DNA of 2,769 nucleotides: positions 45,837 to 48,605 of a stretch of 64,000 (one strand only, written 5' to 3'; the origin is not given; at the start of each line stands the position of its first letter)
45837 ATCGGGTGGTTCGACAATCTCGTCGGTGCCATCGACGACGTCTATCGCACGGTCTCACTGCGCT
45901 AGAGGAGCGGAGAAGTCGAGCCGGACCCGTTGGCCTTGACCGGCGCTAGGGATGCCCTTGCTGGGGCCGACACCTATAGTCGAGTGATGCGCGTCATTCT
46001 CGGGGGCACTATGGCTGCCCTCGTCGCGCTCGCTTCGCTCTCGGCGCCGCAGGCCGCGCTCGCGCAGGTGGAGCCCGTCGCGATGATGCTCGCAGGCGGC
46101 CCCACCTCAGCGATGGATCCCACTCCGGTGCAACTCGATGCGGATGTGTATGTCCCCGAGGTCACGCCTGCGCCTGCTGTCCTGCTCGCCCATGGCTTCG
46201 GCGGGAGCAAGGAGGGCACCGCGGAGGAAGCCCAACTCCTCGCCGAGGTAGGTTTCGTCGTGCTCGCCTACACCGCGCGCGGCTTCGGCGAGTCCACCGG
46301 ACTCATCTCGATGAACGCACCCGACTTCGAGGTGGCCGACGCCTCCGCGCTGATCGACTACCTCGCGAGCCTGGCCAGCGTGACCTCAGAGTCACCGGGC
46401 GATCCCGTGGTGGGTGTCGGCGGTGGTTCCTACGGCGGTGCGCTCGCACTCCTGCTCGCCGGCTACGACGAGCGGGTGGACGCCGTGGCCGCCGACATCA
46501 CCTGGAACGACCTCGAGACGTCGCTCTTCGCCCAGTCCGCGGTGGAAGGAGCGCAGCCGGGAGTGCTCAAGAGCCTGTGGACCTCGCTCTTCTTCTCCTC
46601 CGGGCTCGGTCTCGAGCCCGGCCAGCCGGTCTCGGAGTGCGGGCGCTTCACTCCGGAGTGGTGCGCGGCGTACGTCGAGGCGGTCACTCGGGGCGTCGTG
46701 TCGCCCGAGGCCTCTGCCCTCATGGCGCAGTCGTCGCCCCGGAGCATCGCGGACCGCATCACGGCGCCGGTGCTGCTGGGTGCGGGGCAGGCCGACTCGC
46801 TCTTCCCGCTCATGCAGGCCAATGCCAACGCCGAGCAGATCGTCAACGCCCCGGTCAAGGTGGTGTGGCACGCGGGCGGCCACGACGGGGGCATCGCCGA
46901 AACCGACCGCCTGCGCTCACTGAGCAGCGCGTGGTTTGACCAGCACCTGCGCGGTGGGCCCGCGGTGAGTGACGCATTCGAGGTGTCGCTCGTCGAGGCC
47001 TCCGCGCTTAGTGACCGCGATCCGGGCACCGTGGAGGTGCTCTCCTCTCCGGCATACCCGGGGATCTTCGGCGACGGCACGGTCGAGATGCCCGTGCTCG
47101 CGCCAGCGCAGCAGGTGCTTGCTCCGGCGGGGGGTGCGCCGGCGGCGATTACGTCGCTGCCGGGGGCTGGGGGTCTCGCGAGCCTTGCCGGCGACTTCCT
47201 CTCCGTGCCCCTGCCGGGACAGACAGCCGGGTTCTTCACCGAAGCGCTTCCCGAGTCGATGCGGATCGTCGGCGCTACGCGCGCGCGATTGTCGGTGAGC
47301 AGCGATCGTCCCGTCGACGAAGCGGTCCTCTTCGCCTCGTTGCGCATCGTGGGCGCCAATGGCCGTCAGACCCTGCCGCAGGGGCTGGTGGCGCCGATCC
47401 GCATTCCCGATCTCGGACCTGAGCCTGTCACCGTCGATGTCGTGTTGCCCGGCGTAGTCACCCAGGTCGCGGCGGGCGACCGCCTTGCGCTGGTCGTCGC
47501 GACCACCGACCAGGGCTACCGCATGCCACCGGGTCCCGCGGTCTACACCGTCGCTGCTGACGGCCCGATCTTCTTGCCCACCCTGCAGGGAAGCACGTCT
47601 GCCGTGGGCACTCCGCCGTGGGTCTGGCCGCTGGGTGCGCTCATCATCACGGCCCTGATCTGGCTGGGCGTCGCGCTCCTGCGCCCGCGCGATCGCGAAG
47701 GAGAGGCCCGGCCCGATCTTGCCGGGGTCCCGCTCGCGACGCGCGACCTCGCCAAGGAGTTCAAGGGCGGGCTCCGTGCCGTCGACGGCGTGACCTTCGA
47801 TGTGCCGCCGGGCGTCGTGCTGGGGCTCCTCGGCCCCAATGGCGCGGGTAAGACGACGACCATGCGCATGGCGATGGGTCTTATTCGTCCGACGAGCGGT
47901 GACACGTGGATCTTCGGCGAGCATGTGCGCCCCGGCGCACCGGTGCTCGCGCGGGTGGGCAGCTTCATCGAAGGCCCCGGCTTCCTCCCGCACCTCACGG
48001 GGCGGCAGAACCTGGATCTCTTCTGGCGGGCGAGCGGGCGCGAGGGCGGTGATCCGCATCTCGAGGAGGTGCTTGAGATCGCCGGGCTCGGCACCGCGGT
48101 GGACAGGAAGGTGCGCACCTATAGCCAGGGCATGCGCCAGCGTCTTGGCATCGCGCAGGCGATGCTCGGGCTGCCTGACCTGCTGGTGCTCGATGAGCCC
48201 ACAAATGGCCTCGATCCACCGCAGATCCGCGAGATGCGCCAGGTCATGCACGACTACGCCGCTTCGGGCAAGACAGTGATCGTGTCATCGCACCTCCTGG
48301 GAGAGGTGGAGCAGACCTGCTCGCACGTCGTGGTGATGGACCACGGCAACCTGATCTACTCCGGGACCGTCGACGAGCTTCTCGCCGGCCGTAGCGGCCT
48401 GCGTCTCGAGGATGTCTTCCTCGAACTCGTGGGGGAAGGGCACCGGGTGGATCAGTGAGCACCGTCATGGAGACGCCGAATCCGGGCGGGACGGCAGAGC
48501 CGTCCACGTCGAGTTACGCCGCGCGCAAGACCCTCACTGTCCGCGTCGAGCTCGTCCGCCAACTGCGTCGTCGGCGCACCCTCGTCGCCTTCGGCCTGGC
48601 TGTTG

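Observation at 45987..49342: Exported CocE/NonD-type serine hydrolase fused through one TM helix to an ABC ATPase, with an ABC-2 permease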

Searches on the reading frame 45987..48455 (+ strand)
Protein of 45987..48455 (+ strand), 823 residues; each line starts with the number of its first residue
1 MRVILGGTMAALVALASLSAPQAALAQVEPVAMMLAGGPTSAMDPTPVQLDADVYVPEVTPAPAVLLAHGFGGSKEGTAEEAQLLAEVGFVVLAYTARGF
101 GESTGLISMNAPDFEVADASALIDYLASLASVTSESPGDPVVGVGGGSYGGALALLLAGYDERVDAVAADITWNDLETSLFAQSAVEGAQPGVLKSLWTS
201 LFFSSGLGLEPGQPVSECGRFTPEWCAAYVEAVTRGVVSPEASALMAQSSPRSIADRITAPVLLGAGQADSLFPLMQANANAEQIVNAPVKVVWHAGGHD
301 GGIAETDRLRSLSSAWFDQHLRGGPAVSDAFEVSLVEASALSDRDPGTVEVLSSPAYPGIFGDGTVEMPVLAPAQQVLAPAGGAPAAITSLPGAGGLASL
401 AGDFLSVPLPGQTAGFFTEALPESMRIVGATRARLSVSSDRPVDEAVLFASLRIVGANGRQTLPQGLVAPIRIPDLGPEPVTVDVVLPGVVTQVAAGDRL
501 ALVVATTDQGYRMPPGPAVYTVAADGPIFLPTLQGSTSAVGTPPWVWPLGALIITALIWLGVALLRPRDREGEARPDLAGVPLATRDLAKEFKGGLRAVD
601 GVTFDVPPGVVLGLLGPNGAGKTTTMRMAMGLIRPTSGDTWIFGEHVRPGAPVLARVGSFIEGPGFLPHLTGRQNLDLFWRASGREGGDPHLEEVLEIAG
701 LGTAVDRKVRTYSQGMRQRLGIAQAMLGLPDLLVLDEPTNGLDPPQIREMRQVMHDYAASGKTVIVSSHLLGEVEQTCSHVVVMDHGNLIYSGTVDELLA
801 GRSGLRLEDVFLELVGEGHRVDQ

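Call 3: search_protein_families(library=pfam, proteins=[window:45987-48455:+], max_evalue=0.01)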
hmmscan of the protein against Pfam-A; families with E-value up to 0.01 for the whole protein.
window:45987-48455:+ (823 aa): 10 families
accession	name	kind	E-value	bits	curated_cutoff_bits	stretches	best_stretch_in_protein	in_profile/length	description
PF00005.33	ABC_tran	-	9.1e-26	91.5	25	1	600-740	2-137/137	ABC transporter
PF02129.25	Peptidase_S15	-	3.7e-18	66.6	23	1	48-299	3-260/262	X-Pro dipeptidyl-peptidase (S15 family)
PF00561.26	Abhydrolase_1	-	1.8e-13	51.2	25.8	1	63-172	1-102/245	alpha/beta hydrolase fold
PF08530.16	PepX_C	-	1e-11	45.6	22.5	1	412-517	78-190/217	X-Pro dipeptidyl-peptidase C-terminal non-catalytic domain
PF12146.15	Hydrolase_4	-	1.1e-10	41.6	27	1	62-161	4-97/239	Serine aminopeptidase, S33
PF13304.12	AAA_21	-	4.5e-10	40.5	27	1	709-772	235-301/304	AAA domain, putative AbiEii toxin, Type IV TA system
PF01738.24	DLH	-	1.1e-08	35.3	21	1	51-169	2-126/217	Dienelactone hydrolase family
PF00326.27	Peptidase_S9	-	0.0012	18.8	22.6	0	80-169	5-94/213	Prolyl oligopeptidase family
PF03959.19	FSH1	-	0.0065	16.6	21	0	139-299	100-199/211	Serine hydrolase (FSH1)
PF05448.18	AXE1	-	0.0076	15.5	21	0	124-171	159-207/321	Acetyl xylan esterase (AXE1)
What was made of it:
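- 46065..47609 (+): Ectodomain: alpha/beta hydrolase core with a helical cap (aa ~48-330) and a PepX_C-like beta-sandwich (aa ~412-541). Pfam Peptidase_S15 and PepX_C (call 3).
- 47733..48458 (+): ABC nucleotide-binding domain (aa 583-823) plus the stop codon. Walker A is at 47832-47855, the signature at 48120-48143, Walker B with Glu737 at 48180-48200 and His769 at 48291-48293. Pfam ABC_tran E 9.1e-26 (call 3).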

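Call 4: search_protein_families(library=ncbifam, proteins=[window:45987-48455:+], max_evalue=0.01)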
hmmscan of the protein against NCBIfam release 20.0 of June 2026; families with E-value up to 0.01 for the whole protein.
window:45987-48455:+ (823 aa): 193 families (the best 25 are shown)
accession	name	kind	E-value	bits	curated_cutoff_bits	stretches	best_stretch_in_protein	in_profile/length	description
TIGR03740.1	galliderm_ABC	subfamily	1.1e-52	179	309.75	1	583-797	1-210/223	lantibiotic protection ABC transporter ATP-binding subunit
TIGR01188.1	drrA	subfamily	1.7e-52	178.6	312.45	1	594-799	4-212/302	daunorubicin resistance ABC transporter, ATP-binding protein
TIGR03522.1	GldA_ABC_ATP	equivalog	3.9e-42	144.8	402.6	1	585-800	5-221/301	gliding motility-associated ABC transporter ATP-binding subunit GldA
NF010060.0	PRK13537.1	equivalog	4.2e-41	140.8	521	1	582-805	15-240/314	nodulation factor ABC transporter ATP-binding protein NodI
NF033858.1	ABC2_perm_RbbA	equivalog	1.5e-40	138.9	1050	1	582-817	266-503/909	ribosome-associated ATPase/putative transporter RbbA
TIGR03864.1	PQQ_ABC_ATP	hypoth_equivalog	4.3e-35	121.3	302.25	1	584-814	3-235/236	ABC transporter, ATP-binding subunit, PQQ-dependent alcohol dehydrogenase system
NF010059.0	PRK13536.1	equivalog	1.7e-34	119.1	549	1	587-805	48-268/342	nodulation factor ABC transporter ATP-binding protein NodI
TIGR01288.1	nodI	equivalog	1.4e-32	112.9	424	1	594-805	15-229/303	nodulation factor ABC transporter ATP-binding protein NodI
TIGR03873.1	F420-0_ABC_ATP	hypoth_equivalog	2.1e-31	109.1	372.4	2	693-800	119-226/256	putative F420-0 ABC transporter ATP-binding protein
TIGR04406.1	LPS_export_lptB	equivalog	3.1e-30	105.2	240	1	583-802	2-226/239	LPS export ABC transporter ATP-binding protein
NF010171.0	PRK13652.1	equivalog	3e-27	95.4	476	2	692-801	118-228/277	cobalt transporter ATP-binding subunit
TIGR03410.1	urea_trans_UrtE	equivalog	3.1e-27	95.5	285.8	1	594-798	11-219/230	urea ABC transporter ATP-binding subunit UrtE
NF047565.1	PSM_export_PmtA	equivalog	4.3e-27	95.1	350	1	599-800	17-217/282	phenol-soluble modulin export ABC transporter ATP-binding protein PmtA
NF047568.1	PSM_export_PmtC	equivalog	4.6e-27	95.2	375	1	597-791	14-200/290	phenol-soluble modulin export ABC transporter ATP-binding protein PmtC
TIGR01186.1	proV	subfamily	4.7e-27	95.1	326.6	1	594-800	4-219/363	betaine/proline/choline family ABC transporter ATP-binding protein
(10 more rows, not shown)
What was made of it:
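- On Lantibiotic-protection (TIGR03740) and DrrA (TIGR01188) ATPase subfamilies: 179 bits against 309.75, and 178.6 bits against 312.45 (call 4).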
